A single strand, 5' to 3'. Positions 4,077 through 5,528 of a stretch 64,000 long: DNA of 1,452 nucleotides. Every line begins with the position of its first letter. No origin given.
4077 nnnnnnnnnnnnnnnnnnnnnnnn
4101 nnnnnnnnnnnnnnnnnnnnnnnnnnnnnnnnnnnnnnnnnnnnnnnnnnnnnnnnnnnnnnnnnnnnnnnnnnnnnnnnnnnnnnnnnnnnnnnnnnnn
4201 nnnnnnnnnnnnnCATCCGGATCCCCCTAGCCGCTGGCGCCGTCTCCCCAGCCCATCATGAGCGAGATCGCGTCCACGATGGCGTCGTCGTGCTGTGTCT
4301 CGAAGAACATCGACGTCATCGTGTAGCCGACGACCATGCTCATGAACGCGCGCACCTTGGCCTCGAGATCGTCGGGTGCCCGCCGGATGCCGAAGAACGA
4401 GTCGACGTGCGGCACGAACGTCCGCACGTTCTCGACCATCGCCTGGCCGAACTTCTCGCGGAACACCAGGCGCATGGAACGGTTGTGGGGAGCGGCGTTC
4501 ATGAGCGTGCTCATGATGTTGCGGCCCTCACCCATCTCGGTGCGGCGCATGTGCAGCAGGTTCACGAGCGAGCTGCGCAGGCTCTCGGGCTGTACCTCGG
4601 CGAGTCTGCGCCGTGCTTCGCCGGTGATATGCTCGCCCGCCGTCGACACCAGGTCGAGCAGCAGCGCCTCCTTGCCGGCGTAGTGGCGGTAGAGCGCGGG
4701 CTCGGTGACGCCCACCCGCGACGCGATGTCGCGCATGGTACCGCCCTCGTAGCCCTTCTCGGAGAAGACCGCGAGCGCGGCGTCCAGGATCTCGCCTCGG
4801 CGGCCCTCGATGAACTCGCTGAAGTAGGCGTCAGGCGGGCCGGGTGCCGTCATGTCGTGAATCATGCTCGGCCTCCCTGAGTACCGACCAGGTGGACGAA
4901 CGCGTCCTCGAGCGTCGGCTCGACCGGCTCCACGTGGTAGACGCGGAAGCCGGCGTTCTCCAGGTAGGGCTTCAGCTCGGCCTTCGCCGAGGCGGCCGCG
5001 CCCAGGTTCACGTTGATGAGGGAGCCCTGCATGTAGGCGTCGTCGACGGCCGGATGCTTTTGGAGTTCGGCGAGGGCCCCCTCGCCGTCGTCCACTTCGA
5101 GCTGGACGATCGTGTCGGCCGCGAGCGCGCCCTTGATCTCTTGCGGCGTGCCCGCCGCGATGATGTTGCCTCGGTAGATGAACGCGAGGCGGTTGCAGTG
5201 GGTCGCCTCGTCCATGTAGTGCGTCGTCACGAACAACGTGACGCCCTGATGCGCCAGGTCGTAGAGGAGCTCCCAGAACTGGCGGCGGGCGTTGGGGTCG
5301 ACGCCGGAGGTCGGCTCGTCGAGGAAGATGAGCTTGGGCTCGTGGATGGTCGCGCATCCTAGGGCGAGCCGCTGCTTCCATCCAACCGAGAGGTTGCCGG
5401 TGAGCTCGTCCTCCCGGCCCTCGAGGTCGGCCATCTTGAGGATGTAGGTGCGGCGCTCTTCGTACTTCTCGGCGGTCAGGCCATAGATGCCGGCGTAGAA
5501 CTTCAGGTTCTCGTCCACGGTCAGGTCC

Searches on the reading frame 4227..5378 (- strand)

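Call 72: search_protein_families(library=pfam, proteins=[window:4227-5378:-], max_evalue=0.001)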
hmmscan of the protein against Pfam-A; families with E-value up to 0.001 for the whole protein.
window:4227-5378:- (383 aa): 1 family
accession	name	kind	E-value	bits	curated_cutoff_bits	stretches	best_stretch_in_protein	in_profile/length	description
PF00440.29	TetR_N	-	3.1e-18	65.7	24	1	197-242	1-46/47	Bacterial regulatory proteins, tetR family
